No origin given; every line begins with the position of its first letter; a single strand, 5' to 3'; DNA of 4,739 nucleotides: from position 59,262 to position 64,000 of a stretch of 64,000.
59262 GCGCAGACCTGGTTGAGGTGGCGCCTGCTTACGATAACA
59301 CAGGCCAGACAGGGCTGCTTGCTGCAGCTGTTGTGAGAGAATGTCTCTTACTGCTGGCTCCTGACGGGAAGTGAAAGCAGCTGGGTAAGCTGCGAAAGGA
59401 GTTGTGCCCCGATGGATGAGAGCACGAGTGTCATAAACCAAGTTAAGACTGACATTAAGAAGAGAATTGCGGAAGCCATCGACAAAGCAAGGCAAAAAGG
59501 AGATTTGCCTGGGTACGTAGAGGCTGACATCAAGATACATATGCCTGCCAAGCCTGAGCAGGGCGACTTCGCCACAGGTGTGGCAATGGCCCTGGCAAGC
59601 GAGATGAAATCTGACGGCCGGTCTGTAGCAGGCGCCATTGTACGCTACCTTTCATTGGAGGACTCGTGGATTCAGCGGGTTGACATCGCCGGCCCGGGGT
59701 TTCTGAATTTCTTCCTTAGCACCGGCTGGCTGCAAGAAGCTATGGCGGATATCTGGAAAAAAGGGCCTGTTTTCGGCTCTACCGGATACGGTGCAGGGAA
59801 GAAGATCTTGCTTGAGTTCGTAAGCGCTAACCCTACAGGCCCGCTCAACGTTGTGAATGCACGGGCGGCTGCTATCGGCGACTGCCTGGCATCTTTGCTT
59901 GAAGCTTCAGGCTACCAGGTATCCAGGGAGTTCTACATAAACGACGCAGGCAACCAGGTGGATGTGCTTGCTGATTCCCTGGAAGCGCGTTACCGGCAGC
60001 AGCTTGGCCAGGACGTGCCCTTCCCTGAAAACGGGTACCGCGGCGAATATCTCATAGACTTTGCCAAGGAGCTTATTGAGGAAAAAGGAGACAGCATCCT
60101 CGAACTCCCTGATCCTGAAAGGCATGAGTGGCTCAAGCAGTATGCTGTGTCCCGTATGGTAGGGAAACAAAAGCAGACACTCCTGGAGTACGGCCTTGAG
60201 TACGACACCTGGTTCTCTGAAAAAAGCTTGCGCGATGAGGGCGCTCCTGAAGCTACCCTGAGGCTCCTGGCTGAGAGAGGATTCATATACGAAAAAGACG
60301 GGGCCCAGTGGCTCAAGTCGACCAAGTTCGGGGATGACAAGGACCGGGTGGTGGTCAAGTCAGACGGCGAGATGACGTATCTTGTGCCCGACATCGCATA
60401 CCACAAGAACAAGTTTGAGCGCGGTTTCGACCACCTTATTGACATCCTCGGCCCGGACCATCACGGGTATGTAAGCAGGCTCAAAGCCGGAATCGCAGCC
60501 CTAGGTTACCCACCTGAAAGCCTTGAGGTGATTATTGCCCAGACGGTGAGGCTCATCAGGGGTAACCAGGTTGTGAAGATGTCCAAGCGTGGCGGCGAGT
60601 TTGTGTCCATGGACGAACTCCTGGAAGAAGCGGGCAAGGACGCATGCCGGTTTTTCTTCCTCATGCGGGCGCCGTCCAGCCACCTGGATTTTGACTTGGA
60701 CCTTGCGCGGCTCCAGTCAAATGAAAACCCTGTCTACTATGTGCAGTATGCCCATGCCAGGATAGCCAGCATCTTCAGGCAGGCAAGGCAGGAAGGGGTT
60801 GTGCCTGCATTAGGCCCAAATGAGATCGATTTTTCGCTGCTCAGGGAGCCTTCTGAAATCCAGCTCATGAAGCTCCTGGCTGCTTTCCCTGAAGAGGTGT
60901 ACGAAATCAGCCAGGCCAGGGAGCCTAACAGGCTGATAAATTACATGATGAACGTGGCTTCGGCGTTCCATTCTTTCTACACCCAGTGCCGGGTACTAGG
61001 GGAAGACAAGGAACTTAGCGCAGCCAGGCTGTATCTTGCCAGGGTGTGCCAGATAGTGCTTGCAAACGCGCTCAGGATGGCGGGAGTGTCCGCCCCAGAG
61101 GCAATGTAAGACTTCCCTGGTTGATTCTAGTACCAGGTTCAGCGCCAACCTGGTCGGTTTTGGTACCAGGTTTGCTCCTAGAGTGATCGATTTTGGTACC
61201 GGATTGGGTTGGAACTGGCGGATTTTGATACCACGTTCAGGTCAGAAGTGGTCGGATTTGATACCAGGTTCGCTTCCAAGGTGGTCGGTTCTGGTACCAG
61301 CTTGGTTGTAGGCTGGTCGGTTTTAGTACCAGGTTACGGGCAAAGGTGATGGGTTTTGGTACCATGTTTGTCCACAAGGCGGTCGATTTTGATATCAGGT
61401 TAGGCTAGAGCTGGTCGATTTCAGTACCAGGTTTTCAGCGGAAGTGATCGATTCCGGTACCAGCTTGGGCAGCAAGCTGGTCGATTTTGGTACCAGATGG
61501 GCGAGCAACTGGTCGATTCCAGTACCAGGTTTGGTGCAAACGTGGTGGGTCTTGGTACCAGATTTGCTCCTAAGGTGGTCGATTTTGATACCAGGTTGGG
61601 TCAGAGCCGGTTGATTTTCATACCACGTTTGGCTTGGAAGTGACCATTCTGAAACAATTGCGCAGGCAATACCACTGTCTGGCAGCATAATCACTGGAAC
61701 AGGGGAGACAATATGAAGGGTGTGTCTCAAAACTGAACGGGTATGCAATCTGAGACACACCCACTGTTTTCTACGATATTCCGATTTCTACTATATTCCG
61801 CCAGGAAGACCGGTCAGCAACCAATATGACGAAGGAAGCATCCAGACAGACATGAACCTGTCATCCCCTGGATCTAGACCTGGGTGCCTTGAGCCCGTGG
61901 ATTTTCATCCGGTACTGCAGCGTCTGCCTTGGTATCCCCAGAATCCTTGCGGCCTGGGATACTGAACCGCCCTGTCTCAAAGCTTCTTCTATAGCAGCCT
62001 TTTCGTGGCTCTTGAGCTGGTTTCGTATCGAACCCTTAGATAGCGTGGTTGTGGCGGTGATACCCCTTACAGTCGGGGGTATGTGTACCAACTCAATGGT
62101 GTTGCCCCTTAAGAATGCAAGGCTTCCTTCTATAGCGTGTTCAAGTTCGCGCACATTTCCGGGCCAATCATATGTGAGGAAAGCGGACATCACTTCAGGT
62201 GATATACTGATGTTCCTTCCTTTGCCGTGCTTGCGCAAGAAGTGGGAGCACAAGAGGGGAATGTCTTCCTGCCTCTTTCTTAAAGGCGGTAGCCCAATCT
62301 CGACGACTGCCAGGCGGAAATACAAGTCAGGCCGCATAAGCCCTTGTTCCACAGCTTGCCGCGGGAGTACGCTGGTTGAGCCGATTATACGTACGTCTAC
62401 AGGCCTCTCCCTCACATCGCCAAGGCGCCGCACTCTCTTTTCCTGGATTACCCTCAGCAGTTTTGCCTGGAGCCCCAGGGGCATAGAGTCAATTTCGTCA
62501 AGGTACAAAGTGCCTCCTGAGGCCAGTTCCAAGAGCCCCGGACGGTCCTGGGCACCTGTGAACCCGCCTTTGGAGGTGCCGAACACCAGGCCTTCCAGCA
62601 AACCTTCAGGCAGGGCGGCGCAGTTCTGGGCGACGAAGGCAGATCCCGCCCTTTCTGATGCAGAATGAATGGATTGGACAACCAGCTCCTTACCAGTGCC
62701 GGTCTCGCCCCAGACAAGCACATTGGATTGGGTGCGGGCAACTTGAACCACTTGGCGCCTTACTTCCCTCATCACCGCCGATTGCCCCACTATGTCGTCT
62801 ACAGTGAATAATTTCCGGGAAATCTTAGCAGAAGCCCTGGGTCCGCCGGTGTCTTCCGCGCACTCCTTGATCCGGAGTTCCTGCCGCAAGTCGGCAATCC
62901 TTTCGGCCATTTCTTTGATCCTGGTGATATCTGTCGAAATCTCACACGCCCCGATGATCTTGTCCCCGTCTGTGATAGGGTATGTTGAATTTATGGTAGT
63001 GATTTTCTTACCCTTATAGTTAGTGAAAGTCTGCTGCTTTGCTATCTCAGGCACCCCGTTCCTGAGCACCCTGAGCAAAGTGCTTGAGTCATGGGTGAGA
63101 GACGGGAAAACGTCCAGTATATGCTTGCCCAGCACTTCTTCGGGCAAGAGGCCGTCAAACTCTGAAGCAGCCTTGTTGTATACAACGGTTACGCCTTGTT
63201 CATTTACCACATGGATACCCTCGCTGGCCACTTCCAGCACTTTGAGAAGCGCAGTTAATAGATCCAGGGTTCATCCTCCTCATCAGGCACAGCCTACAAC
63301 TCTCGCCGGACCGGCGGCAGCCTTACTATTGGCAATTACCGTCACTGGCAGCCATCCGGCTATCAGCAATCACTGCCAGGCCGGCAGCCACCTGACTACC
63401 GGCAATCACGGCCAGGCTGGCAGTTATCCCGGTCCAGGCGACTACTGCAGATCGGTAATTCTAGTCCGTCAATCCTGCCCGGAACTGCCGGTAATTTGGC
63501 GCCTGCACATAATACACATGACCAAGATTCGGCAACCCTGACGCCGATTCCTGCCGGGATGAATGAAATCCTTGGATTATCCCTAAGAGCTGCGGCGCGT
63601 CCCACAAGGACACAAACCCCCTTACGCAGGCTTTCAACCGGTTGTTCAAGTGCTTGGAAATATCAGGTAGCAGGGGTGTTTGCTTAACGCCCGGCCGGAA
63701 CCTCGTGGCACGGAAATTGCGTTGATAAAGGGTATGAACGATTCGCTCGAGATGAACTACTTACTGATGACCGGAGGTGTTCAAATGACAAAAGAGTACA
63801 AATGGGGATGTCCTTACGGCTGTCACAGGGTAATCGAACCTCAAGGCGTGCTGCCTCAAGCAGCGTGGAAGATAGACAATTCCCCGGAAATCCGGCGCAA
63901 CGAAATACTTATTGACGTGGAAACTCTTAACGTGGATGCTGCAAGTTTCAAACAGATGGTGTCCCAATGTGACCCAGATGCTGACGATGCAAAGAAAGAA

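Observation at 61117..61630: Non-coding higher-order repeat array (5 x 98 bp, built from 33/33/32-bp palindromic units) right after argS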

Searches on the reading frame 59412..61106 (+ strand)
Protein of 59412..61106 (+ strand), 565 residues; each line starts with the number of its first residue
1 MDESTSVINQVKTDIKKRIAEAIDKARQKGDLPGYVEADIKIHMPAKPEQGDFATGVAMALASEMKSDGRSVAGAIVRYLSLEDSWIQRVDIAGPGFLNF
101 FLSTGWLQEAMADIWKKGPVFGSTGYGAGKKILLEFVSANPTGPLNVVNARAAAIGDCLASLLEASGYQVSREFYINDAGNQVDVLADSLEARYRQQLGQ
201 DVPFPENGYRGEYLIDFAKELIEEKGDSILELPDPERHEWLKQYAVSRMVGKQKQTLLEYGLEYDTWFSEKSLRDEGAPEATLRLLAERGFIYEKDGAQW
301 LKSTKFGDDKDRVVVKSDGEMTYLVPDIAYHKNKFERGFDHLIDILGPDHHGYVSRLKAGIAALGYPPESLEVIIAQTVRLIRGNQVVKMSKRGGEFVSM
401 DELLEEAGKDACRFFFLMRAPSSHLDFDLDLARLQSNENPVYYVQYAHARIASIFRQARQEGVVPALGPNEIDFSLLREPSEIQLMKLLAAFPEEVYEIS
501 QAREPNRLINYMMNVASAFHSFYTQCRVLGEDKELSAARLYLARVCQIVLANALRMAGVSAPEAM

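Call 60: search_protein_families(library=pfam, proteins=[window:59412-61106:+])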
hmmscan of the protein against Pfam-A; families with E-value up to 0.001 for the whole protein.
window:59412-61106:+ (565 aa): 4 families
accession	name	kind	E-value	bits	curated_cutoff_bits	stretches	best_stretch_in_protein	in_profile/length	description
PF05746.21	DALR_1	-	7.5e-32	110.3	22.3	1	444-565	1-117/117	DALR anticodon binding domain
PF00750.26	tRNA-synt_1d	-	4.8e-26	92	23.3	1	129-412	19-303/349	tRNA synthetases class I (R), catalytic domain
PF03485.21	Arg_tRNA_synt_N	-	2.8e-18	66.8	21.5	1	14-102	2-85/85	Arginyl tRNA synthetase N terminal domain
PF09334.17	tRNA-synt_1g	-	3.3e-05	23.2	20.1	0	388-439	326-376/391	tRNA synthetases class I (M)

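Call 74: find_encoding_contigs(protein=window:59412-61106:+, flank=3000, max_places=10)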
Protein window:59412-61106:+ (565 aa): 24 contigs read that carry it; 8 places shown.
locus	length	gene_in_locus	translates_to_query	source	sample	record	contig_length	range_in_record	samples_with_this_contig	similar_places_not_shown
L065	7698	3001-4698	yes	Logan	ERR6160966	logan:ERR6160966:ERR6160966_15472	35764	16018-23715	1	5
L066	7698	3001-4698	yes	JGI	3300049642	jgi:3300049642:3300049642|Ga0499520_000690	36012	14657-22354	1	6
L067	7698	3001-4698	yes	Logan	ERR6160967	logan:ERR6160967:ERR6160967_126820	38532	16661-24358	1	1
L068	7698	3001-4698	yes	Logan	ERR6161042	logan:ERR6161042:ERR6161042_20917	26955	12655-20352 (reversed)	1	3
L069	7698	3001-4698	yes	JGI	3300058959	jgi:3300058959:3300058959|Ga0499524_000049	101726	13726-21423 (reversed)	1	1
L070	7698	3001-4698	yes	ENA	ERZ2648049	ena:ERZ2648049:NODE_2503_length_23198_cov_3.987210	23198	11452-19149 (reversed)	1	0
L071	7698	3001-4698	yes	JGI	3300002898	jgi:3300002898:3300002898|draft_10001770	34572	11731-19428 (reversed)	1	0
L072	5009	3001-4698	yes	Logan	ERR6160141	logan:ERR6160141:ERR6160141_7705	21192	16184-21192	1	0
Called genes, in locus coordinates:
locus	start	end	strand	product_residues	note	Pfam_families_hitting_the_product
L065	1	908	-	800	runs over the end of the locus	PF00912:Transgly, PF00905:Transpeptidase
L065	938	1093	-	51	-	-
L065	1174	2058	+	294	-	PF17284:Spermine_synt_N, PF01564:Spermine_synth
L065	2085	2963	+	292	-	PF00491:Arginase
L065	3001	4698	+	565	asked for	PF03485:Arg_tRNA_synt_N, PF00750:tRNA-synt_1d, PF05746:DALR_1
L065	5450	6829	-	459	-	PF00989:PAS, PF08448:PAS_4, PF13426:PAS_9, PF00158:Sigma54_activat, PF14532:Sigma54_activ_2, PF07728:AAA_5 (weak), PF25601:AAA_lid_14, PF02954:HTH_8, +2 more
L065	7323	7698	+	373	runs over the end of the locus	PF26370:KDD_N, PF00107:ADH_zinc_N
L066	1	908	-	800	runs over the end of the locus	PF00912:Transgly, PF00905:Transpeptidase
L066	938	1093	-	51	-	-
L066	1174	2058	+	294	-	PF17284:Spermine_synt_N, PF01564:Spermine_synth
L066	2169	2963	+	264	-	PF00491:Arginase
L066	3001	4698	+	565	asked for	PF03485:Arg_tRNA_synt_N, PF00750:tRNA-synt_1d, PF05746:DALR_1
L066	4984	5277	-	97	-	-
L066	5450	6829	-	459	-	PF00989:PAS, PF08448:PAS_4, PF13426:PAS_9, PF00158:Sigma54_activat, PF14532:Sigma54_activ_2, PF07728:AAA_5 (weak), PF25601:AAA_lid_14, PF02954:HTH_8, +2 more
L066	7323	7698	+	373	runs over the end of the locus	PF26370:KDD_N, PF00107:ADH_zinc_N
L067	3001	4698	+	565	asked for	PF03485:Arg_tRNA_synt_N, PF00750:tRNA-synt_1d, PF05746:DALR_1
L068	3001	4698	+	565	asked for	PF03485:Arg_tRNA_synt_N, PF00750:tRNA-synt_1d, PF05746:DALR_1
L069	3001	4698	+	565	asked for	PF03485:Arg_tRNA_synt_N, PF00750:tRNA-synt_1d, PF05746:DALR_1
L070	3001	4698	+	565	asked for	PF03485:Arg_tRNA_synt_N, PF00750:tRNA-synt_1d, PF05746:DALR_1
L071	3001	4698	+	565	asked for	PF03485:Arg_tRNA_synt_N, PF00750:tRNA-synt_1d, PF05746:DALR_1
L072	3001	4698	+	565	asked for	PF03485:Arg_tRNA_synt_N, PF00750:tRNA-synt_1d, PF05746:DALR_1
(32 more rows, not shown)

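Call 86: find_homologous_proteins(query=window:59412-61106:+, max_evalue=1e-100)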
Query window:59412-61106:+ (565 aa): 7975 proteins with E <= 1e-100 among 8000 candidates; the best 120 are listed.
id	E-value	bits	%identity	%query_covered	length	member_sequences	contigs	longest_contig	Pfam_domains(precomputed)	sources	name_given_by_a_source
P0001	0.0e+0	1271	100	100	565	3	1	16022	PF05746.22,PF00750.26,PF03485.22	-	-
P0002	0.0e+0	1166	90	100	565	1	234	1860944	PF09334.18,PF05746.22,PF00750.26,PF03485.22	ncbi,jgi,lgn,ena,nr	ncbi:MAG: arginine--tRNA ligase [Bacillota bacterium]|jgi:arginyl-tRNA synthetase|nr:arginine--tRNA 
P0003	0.0e+0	1165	89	100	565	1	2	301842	PF09334.18,PF05746.22,PF00750.26,PF03485.22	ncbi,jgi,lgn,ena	-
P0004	0.0e+0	1165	89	100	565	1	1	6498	PF09334.18,PF05746.22,PF00750.26,PF03485.22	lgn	-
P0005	0.0e+0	1165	89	100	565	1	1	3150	PF09334.18,PF05746.22,PF00750.26,PF03485.22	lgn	-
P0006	0.0e+0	1165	89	100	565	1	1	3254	PF09334.18,PF05746.22,PF00750.26,PF03485.22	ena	-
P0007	0.0e+0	1165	89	100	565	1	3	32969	PF09334.18,PF05746.22,PF00750.26,PF03485.22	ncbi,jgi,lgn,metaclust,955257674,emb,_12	metaclust:\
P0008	0.0e+0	1164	89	100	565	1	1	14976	PF09334.18,PF05746.22,PF00750.26,PF03485.22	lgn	-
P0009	0.0e+0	1164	89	100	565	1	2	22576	PF09334.18,PF05746.22,PF00750.26,PF03485.22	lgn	-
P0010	0.0e+0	1163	89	100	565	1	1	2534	PF09334.18,PF05746.22,PF00750.26,PF03485.22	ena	-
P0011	0.0e+0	1163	89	100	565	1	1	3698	PF09334.18,PF05746.22,PF00750.26,PF03485.22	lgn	-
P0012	0.0e+0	1163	89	100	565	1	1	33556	PF09334.18,PF05746.22,PF00750.26,PF03485.22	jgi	-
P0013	0.0e+0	1162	89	100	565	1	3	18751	PF09334.18,PF05746.22,PF00750.26,PF03485.22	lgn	-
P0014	0.0e+0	1159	90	100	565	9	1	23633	PF09334.18,PF05746.22,PF00750.26,PF03485.22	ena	-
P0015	0.0e+0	1152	89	100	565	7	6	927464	PF05746.22,PF00750.26,PF03485.22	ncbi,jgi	ncbi:MAG: arginine--tRNA ligase [Bacillota bacterium]|jgi:arginyl-tRNA synthetase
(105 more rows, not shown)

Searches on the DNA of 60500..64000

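Call 5: search_rna_families(source=window, start=60500, end=64000, threshold=evalue, max_evalue=10)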
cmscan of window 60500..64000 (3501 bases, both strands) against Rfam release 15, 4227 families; matches with E-value up to 10: 1.
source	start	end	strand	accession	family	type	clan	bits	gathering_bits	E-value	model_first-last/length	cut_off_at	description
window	63028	63127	-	RF00185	Flavi_CRE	Cis-reg;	-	18.2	42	8.9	1-96/96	no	Flavivirus 3' UTR cis-acting replication element (CRE)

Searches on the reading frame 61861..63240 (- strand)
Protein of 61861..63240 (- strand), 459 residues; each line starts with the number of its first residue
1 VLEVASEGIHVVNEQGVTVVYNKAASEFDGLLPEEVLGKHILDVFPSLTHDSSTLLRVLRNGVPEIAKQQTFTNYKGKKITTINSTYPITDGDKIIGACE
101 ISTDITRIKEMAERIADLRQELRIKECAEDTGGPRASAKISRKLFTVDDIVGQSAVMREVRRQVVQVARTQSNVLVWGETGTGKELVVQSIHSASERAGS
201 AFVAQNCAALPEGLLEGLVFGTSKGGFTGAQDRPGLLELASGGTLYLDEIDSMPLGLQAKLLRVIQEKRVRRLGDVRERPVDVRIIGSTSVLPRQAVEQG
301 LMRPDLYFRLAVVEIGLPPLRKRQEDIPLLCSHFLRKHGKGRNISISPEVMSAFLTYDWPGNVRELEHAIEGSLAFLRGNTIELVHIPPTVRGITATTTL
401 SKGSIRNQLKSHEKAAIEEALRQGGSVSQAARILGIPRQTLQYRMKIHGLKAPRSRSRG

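Call 60: search_protein_families(library=pfam, proteins=[window:61861-63240:-])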
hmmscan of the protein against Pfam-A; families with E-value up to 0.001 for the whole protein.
window:61861-63240:- (459 aa): 14 families
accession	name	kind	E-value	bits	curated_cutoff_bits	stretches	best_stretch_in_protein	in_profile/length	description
PF00158.32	Sigma54_activat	-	9.6e-59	198.3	20.2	1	150-315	1-167/168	Sigma-54 interaction domain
PF25601.1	AAA_lid_14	-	4.6e-22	78.1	27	1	321-398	1-81/87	AAA+ ATPase lid domain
PF14532.12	Sigma54_activ_2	-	1.9e-21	77.2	25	1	151-320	1-138/138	Sigma-54 interaction domain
PF08448.16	PAS_4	-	8e-11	42.6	23.1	1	2-107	1-107/110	PAS fold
PF02954.25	HTH_8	-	1.1e-10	41.5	22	1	412-446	5-40/42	Bacterial regulatory protein, Fis family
PF00989.32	PAS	-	9.9e-09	35.6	22.6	1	1-99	6-107/113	PAS fold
PF13426.13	PAS_9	-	2.8e-08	34.4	27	1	7-106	2-102/103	PAS domain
PF07728.20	AAA_5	-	6.6e-07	29.9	22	1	173-295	1-127/139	AAA domain (dynein-related subfamily)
PF13191.12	AAA_16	-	9e-07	30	32.6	1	151-210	3-63/167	AAA ATPase domain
PF05225.22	HTH_psq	-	1.4e-05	25.1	20.4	1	416-446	8-38/45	helix-turn-helix, Psq domain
PF13556.12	HTH_30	-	5.2e-05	23.4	27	1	419-446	7-34/59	PucR C-terminal helix-turn-helix domain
PF13518.12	HTH_28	-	0.00019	21.9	25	1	416-444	5-32/52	Helix-turn-helix domain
PF12840.13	HTH_20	-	0.00037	20.8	27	0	415-446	7-40/51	Helix-turn-helix domain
PF00493.29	MCM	-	0.00062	19.4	23.3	0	167-268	53-148/224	MCM P-loop domain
